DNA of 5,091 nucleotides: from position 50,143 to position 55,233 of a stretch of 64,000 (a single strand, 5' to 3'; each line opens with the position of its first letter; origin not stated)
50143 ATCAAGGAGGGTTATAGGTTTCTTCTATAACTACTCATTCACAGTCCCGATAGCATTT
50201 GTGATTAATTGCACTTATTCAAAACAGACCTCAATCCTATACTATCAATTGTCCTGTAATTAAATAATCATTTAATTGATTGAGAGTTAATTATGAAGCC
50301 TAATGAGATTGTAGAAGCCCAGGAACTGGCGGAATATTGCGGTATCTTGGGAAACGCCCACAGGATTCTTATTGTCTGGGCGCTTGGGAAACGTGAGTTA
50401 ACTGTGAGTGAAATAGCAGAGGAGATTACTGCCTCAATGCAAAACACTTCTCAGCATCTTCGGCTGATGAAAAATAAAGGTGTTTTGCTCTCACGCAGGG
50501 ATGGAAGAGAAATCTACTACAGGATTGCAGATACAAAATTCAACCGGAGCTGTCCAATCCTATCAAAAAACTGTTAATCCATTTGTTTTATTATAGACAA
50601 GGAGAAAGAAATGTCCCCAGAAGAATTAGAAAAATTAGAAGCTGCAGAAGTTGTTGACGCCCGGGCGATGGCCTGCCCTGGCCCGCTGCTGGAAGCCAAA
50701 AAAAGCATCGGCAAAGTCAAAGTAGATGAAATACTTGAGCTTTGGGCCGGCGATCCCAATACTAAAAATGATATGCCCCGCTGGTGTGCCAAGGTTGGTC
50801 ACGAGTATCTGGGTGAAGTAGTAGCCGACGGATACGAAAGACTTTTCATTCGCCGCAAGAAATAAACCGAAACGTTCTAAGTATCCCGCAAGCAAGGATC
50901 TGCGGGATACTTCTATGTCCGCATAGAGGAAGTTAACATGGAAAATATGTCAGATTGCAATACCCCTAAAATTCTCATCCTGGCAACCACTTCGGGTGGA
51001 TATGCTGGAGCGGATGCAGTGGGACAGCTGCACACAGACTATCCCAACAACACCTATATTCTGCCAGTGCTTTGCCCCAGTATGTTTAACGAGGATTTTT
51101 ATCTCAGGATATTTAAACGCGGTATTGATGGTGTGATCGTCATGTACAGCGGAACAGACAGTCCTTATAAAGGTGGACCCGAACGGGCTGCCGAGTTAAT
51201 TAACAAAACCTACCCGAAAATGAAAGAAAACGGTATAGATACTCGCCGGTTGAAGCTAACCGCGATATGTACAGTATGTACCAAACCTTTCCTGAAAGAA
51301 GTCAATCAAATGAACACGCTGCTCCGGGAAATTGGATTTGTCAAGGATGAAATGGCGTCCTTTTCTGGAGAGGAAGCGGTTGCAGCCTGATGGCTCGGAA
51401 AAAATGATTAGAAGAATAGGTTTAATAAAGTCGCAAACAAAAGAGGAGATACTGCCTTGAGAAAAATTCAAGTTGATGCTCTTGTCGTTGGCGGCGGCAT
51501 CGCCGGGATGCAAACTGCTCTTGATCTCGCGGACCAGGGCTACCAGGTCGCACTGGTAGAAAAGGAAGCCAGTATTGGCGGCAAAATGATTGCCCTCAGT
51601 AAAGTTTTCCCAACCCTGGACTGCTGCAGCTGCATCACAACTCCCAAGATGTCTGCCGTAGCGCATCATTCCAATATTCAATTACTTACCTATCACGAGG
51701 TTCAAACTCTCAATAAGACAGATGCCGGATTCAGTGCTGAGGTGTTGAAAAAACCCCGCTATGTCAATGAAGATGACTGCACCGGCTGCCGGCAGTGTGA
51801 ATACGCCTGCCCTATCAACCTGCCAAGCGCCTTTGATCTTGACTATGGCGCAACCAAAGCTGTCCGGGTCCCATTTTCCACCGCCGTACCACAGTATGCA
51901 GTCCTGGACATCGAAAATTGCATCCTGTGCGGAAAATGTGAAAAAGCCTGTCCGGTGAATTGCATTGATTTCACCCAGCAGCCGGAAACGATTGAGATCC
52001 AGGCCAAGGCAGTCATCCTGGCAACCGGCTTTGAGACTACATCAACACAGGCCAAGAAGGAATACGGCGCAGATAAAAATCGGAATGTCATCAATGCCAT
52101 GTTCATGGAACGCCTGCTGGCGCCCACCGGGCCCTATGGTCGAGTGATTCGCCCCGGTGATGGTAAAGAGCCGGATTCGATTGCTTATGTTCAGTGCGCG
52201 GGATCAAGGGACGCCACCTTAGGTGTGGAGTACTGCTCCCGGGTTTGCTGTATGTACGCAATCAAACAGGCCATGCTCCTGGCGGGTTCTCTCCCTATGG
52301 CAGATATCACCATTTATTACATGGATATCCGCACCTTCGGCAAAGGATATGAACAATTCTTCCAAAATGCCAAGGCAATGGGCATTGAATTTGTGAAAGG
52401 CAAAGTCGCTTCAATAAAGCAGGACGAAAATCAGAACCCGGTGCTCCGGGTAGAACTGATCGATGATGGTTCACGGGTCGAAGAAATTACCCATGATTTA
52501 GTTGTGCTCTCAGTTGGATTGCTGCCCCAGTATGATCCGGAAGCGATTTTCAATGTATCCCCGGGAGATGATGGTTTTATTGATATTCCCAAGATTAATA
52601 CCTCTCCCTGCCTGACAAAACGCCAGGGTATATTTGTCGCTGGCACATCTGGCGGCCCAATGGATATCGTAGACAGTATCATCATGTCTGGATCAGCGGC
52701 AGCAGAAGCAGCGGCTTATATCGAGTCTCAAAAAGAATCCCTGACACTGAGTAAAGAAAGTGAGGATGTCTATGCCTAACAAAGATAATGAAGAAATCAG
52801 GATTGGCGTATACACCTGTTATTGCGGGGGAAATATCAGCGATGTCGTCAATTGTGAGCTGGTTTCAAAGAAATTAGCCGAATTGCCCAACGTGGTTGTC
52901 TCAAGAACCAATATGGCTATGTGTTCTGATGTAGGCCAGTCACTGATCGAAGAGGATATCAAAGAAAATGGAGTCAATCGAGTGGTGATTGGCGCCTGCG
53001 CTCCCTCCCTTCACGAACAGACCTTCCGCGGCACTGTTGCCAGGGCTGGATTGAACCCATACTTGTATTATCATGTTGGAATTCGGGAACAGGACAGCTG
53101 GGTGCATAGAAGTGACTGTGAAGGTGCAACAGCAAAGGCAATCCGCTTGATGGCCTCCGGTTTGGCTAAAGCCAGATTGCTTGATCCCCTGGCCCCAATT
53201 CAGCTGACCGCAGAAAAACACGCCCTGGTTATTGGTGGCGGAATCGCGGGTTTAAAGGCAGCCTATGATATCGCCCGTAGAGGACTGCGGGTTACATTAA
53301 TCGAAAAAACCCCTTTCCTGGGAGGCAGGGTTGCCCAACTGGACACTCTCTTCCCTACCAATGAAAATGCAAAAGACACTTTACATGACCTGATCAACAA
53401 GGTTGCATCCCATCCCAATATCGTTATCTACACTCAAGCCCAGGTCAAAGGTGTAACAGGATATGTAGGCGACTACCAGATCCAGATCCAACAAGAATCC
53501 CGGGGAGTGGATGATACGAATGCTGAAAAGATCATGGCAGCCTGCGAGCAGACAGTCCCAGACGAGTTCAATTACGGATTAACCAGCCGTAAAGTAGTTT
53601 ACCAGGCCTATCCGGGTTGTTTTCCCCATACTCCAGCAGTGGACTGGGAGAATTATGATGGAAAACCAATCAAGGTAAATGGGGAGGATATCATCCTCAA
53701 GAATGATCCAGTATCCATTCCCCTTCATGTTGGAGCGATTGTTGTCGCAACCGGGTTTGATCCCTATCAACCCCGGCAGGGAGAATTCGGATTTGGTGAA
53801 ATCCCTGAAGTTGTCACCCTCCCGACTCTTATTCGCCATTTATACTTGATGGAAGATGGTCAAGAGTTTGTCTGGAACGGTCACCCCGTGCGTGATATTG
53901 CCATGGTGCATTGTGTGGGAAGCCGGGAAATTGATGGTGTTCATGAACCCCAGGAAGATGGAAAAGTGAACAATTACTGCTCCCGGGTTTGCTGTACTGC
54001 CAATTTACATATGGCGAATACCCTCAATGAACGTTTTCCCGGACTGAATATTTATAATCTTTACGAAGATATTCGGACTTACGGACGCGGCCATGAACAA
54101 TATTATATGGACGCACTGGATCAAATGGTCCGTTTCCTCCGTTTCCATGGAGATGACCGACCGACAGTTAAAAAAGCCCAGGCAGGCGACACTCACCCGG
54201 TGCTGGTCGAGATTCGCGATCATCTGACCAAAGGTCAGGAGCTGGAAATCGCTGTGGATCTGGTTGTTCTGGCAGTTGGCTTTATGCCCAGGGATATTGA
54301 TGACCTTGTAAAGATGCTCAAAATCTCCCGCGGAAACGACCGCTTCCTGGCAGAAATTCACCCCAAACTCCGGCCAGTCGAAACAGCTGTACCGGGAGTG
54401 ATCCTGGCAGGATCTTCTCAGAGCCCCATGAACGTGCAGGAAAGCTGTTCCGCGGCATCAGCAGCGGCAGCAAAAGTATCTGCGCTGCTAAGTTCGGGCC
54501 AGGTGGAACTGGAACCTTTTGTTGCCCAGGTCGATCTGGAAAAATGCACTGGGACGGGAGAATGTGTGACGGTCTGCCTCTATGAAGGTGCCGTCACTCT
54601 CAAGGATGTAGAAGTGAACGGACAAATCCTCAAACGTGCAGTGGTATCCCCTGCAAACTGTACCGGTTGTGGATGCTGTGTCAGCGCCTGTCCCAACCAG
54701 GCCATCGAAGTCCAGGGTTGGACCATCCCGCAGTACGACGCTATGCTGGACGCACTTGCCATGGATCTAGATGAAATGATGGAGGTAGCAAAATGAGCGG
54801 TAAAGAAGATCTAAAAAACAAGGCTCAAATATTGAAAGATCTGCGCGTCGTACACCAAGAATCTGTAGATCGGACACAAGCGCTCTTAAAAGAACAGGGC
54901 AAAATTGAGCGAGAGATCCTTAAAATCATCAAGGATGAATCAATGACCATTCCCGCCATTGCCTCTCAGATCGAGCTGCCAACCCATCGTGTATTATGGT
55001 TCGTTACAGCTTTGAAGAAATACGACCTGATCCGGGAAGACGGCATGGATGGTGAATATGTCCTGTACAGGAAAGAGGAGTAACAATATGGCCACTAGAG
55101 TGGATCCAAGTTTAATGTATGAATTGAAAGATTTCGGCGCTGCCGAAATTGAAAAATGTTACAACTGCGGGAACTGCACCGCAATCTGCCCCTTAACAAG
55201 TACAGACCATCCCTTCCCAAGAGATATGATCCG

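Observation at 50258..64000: Island-level observation: 14 kb with four regulators and three redox modules devoted to sulfur-type electron transfer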

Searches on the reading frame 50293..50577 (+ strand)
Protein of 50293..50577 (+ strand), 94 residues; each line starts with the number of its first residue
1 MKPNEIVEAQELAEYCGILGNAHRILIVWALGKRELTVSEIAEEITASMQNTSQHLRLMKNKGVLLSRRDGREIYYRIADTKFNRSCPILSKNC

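Call 6: search_protein_families(library=pfam, proteins=[window:50293-50577:+], max_evalue=0.01)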
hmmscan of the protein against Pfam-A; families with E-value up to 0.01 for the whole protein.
window:50293-50577:+ (94 aa): 5 families
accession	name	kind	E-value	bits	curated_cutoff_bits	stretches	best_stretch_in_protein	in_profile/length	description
PF12840.13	HTH_20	-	2.5e-07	31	27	1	19-64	1-47/51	Helix-turn-helix domain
PF01022.26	HTH_5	-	5.3e-07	29.9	22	1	24-64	4-44/47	Bacterial regulatory protein, arsR family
PF12802.13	MarR_2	-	4.5e-05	24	27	1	20-72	5-60/61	MarR family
PF04967.18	HTH_10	-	0.0014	18.9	23.1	0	34-62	22-50/53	HTH DNA binding domain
PF13545.12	HTH_Crp_2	-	0.0036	17.7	27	0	35-74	22-59/70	Crp-like helix-turn-helix domain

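Call 9: search_protein_families(library=ncbifam, proteins=[window:50293-50577:+], max_evalue=0.001)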
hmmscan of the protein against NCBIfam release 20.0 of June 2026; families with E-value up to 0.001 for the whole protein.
window:50293-50577:+ (94 aa): 9 families
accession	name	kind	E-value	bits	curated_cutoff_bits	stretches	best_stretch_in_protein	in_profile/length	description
NF033788.1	HTH_metalloreg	subfamily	1.8e-20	72.5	55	1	13-84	2-74/77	metalloregulator ArsR/SmtB family transcription factor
NF040642.1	sulf_sens_BigR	equivalog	2.3e-12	46.8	155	1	8-84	6-82/95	sulfite-sensing transcriptional repressor BigR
NF033789.1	repress_SdpR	subfamily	2.2e-10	40.3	100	1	19-84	5-70/79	autorepressor SdpR family transcription factor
NF045707.1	Dbac_1936_reg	equivalog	6.7e-08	32.5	115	1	13-82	8-77/99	ArsR/SmtB-type metalloregulator TsoR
NF007528.0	PRK10141.1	subfamily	3.3e-07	30.1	97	1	19-79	13-74/117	metalloregulator ArsR/SmtB family transcription factor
NF047906.1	CdPbTransRegCmtR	equivalog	1.2e-06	28.3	150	1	21-86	20-85/104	Cd(II)/Pb(II)-sensing metalloregulatory transcriptional regulator CmtR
NF052532.1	TransRegPagRBaca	equivalog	2.1e-06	27.7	170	1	9-85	14-90/99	transcriptional repressor PagR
NF041413.1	ArsR_Rv2640c_fam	equivalog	3.5e-06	27.4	155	1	24-94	44-117/118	Rv2640c family ArsR-like transcriptional regulator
NF053602.1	Phr_regulator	exception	2.6e-05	23.9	320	1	14-69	4-59/191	heat shock transcription regulator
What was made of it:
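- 50293..50577 (+): ArsR/SmtB-family regulator ArsR1 (94 aa; Cys16, Cys87, Cys94), first gene of module 1. BigR model 46.8 bits, below its cut-off (call 9).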

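Call 75: search_solved_structures(query=window:50293-50577:+, max_evalue=0.001, show_alignments=2)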
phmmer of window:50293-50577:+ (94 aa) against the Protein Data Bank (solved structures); distinct sequences matched with E-value up to 0.001: 28.
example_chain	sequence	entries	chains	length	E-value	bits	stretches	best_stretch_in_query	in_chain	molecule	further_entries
1r22_A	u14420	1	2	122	8.3e-09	39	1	9-81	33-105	Transcriptional repressor smtB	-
1r1t_A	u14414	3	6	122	1.6e-08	38.1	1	9-81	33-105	Transcriptional repressor smtB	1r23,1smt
4omy_A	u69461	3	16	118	8.9e-08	35.7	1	3-80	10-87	NolR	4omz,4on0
8qkf_A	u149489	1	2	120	1.9e-07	34.7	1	14-81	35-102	ArsR family transcriptional regulator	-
3pqj_A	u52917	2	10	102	1.2e-06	32.2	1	8-83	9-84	Biofilm growth-associated repressor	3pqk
13ct_A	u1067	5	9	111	6e-06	29.9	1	15-85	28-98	Transcriptional regulator, ArsR family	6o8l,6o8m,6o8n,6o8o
6o8k_A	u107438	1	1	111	6.1e-06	29.9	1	15-85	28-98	Transcriptional regulator, ArsR family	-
3jth_A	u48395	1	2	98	6.6e-06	29.8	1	18-82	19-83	Transcription activator HlyU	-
6cda_A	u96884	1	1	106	7.1e-06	29.7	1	11-81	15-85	ArsR family transcriptional regulator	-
5znx_A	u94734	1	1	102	7.3e-06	29.6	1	18-82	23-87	Transcriptional activator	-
2lkp_A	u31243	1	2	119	7.5e-06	29.6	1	9-82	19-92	HTH-type transcriptional regulator NmtR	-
4ggg_A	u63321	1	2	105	9.7e-06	29.2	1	11-81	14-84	Repressor protein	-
3f6v_A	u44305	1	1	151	1.5e-05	28.7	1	24-78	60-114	Possible transcriptional regulator, ArsR family protein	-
4k2e_A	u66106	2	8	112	1.9e-05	28.3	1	18-88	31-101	Transcriptional activator HlyU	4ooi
1r1u_A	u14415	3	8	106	3.7e-05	27.4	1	11-81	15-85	repressor protein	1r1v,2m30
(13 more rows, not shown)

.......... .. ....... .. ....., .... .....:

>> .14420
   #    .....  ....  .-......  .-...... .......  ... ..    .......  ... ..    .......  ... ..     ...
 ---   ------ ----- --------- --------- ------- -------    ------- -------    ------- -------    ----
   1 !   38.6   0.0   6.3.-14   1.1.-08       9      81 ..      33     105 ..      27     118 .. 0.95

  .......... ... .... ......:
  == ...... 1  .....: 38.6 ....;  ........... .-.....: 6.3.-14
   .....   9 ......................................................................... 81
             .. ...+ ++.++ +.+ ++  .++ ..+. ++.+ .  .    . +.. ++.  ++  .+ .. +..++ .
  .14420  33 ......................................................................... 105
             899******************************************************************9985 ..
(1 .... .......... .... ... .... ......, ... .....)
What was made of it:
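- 50293..50577 (+): PDB SmtB, NolR, BigR and SqrR at E 1e-9 to 1e-6 (call 75).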

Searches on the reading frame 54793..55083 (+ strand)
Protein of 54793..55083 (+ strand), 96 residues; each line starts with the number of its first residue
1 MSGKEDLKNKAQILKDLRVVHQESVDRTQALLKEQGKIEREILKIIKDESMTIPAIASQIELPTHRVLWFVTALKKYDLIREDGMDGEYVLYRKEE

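Call 6: search_protein_families(library=pfam, proteins=[window:54793-55083:+], max_evalue=0.01)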
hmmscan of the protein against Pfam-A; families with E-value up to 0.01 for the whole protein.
window:54793-55083:+ (96 aa): 1 family
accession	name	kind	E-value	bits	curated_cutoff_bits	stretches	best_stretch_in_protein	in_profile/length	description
PF24270.1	HTH_Cmi2_C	-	0.0043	17.7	27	1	33-84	71-122/125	Cmi2, C-terminal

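Call 9: search_protein_families(library=ncbifam, proteins=[window:54793-55083:+], max_evalue=0.001)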
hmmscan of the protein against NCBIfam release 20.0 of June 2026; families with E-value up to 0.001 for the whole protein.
window:54793-55083:+ (96 aa): 1 family
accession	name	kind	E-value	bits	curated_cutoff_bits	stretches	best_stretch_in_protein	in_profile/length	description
NF033789.1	repress_SdpR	subfamily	0.00025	20.9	100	1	38-93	9-63/79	autorepressor SdpR family transcription factor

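Call 61: predict_structure(protein=window:54793-55083:+)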
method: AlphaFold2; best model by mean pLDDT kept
length: 96 residues; sequences in the alignment: 1
mean_pLDDT: 82.4   pTM: 0.54
mean pLDDT of the five models: 82.4, 79.1, 77.1, 75.9, 73.0
residues with pLDDT >= 90: 30; 70-90: 51; 50-70: 15; < 50: 0
segments of 3 or more residues with pLDDT < 50: none
pLDDT, mean of each block of 10 residues (from residue 1): 83 95 95 88 77 87 86 74 64 69
secondary structure, 60 per line:
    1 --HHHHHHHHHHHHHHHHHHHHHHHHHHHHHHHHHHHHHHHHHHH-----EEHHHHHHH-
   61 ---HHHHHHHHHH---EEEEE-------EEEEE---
elements in order: H3-45 H53-59 H64-73 E77-81 E89-93

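Call 65: fold_search(model_id=the predicted structure, library=pdb)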
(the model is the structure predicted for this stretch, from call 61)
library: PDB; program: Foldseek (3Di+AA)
matches with E <= 10: 1512; with E <= 0.001: 0
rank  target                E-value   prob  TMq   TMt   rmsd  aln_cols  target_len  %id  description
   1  5hli_A                5.6e-03  1.00  0.49  0.34   8.3       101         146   14  Structure of Disulfide formed AbfR (released 2017-01-25)
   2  6fi9_A                1.8e-02  1.00  0.49  0.34   2.4        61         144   20  Crystal Structure of a zinc-responsive MarR family member, Lactococcus lactis ZitR (released 2019-02-20)
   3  1s3j_B                2.2e-02  0.99  0.51  0.36   9.9       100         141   15  X-ray crystal structure of YusO protein from Bacillus subtilis (released 2004-04-13)
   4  9ff3                  2.5e-02  1.00  0.51  0.30  11.6       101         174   16  The structure of delta-ScoC, a global regulator protein from Geobacillus kaustophilus T-1 (released 2025-06-04)
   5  4yif_C                2.5e-02  0.99  0.44  0.32   7.4        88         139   10  Crystal structure of Rv0880 (released 2015-06-10)
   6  4gxo_B                2.8e-02  0.99  0.51  0.38  10.6       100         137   17  Crystal structure of Staphylococcus aureus protein SarZ mutant C13E (released 2012-09-26)
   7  3jth_B                3.2e-02  0.99  0.48  0.50   7.6        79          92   13  Crystal structure of a transcriptional regulator HlyU from Vibrio vulnificus CMCP6 (released 2010-03-16)
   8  5hlh_D                3.2e-02  0.99  0.49  0.36  10.3        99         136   12  Crystal structure of the overoxidized AbfR bound to DNA (released 2017-01-25)
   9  5hli_B                3.2e-02  0.99  0.49  0.36   8.8       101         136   14  Structure of Disulfide formed AbfR (released 2017-01-25)
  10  2nyx_B                3.5e-02  0.99  0.44  0.31   3.1        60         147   10  Crystal structure of RV1404 from Mycobacterium tuberculosis (released 2006-12-05)
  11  1zga                  3.5e-02  0.77  0.31  0.11   4.6        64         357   23  Crystal structure of isoflavanone 4'-O-methyltransferase complexed with (+)-6a-hydroxymaackiain (released 2006-08-01)
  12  4fht_A                3.7e-02  0.99  0.45  0.33   2.9        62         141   13  Crystal Structure of the PcaV transcriptional regulator from Streptomyces coelicolor in complex with its natural ligan (released 2013-04-24)
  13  4yif_B                3.7e-02  0.97  0.43  0.31   7.2        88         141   11  Crystal structure of Rv0880 (released 2015-06-10)
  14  5hlg_H                3.9e-02  0.99  0.49  0.35  10.3        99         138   12  Structure of reduced AbfR bound to DNA (released 2017-01-25)
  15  3r0a_A                4.2e-02  0.99  0.46  0.38   3.1        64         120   14  Possible transcriptional regulator from Methanosarcina mazei Go1 (gi 21227196) (released 2011-03-23)
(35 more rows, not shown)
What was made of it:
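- Checked: A conserved 96-aa winged-helix-like ORF at 54793-55083 is a possible fifth regulator (calls 61, 65).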
